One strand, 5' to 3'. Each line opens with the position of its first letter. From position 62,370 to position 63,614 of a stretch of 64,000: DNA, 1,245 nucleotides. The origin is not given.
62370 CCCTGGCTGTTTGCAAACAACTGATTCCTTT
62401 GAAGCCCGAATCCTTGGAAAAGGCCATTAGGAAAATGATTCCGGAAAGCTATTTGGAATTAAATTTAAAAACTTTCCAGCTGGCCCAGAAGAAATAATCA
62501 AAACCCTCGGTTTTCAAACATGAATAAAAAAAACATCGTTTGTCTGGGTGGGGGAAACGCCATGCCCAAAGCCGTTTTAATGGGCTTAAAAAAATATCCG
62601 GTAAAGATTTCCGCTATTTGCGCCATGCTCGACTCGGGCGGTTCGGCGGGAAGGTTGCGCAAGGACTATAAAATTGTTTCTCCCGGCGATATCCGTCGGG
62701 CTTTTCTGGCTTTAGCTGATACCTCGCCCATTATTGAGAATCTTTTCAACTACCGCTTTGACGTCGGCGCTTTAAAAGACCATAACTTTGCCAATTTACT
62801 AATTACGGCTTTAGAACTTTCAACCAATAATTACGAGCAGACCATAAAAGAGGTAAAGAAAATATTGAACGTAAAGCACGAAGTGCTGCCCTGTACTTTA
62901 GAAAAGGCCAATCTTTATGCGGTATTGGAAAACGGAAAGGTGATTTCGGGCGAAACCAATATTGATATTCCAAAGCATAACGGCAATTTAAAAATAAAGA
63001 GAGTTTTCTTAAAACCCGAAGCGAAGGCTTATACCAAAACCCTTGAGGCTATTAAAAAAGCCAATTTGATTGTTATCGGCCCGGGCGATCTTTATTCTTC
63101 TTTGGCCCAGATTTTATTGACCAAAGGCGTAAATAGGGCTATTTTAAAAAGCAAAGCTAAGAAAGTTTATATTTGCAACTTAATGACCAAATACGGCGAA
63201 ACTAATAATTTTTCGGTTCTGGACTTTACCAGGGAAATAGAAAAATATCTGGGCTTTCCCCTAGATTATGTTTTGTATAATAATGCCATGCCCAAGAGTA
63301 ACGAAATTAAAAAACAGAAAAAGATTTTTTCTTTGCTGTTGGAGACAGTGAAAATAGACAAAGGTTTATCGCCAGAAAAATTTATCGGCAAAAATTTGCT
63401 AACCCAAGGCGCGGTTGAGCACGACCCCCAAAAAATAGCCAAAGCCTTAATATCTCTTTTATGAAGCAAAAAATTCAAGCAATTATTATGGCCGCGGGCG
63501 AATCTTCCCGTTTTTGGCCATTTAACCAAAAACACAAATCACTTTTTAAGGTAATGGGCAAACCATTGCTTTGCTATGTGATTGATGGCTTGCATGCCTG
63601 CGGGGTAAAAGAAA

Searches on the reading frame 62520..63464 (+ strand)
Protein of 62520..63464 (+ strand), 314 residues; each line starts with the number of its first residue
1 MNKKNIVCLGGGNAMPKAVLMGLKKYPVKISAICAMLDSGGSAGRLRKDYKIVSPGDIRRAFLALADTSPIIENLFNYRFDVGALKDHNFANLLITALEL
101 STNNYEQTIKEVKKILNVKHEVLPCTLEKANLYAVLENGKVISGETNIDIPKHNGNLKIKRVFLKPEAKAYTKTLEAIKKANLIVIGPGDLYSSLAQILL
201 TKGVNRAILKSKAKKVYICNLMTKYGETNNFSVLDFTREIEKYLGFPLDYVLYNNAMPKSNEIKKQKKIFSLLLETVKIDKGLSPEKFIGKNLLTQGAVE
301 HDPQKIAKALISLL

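Call 32: find_encoding_contigs(protein=window:62520-63464:+, flank=10000, max_places=3)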
Protein window:62520-63464:+ (314 aa): 2 contigs read that carry it; 2 places shown.
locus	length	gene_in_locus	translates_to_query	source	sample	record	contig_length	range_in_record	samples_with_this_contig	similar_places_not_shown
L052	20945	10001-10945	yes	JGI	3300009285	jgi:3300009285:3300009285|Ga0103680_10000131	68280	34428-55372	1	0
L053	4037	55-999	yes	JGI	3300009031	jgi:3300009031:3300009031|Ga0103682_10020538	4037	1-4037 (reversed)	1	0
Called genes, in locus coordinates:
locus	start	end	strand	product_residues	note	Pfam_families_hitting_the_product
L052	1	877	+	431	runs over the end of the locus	PF00206:Lyase_1, PF10397:ADSL_C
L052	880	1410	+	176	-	PF00731:AIRC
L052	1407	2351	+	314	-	PF01259:SAICAR_synt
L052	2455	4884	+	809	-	PF00133:tRNA-synt_1, PF01406:tRNA-synt_1e (faint), PF09334:tRNA-synt_1g, PF13603:tRNA-synt_1_2, PF00133:tRNA-synt_1, PF08264:Anticodon_1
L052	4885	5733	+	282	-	PF05822:UMPH-1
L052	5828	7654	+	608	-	PF13230:GATase_4 (faint), PF13522:GATase_6, PF13537:GATase_7, PF01380:SIS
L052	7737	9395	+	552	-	PF01855:POR_N, PF02775:TPP_enzyme_C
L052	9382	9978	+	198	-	PF01558:POR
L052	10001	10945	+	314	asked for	PF01933:CofD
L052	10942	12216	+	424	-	PF00483:NTP_transferase, PF12804:NTP_transf_3, PF25084:LbH_EIF2B, PF00132:Hexapep, PF14602:Hexapep_2 (faint), PF25087:GMPPB_C, PF00132:Hexapep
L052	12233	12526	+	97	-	-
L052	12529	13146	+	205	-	PF01300:Sua5_yciO_yrdC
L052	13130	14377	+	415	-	PF00464:SHMT, PF00155:Aminotran_1_2 (weak)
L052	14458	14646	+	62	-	-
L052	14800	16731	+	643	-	PF00330:Aconitase, PF00694:Aconitase_C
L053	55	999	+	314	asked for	PF01933:CofD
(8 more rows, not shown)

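Call 55: search_protein_families(library=ncbifam, proteins=[window:62520-63464:+], max_evalue=0.01)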
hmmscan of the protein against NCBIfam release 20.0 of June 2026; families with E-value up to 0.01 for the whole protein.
window:62520-63464:+ (314 aa): 3 families
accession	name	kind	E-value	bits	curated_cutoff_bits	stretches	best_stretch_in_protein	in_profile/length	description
TIGR01826.1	CofD_related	subfamily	1.4e-80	271.1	196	1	6-313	1-308/310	uridine diphosphate-N-acetylglucosamine-binding protein YvcK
TIGR04357.1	CofD_rel_GAK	hypoth_equivalog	5.2e-26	91.9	340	2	90-312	138-368/368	GAK system CofD-like protein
TIGR01819.1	F420_cofD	equivalog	1.7e-05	23.9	257.45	1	66-211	68-219/301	2-phospho-L-lactate transferase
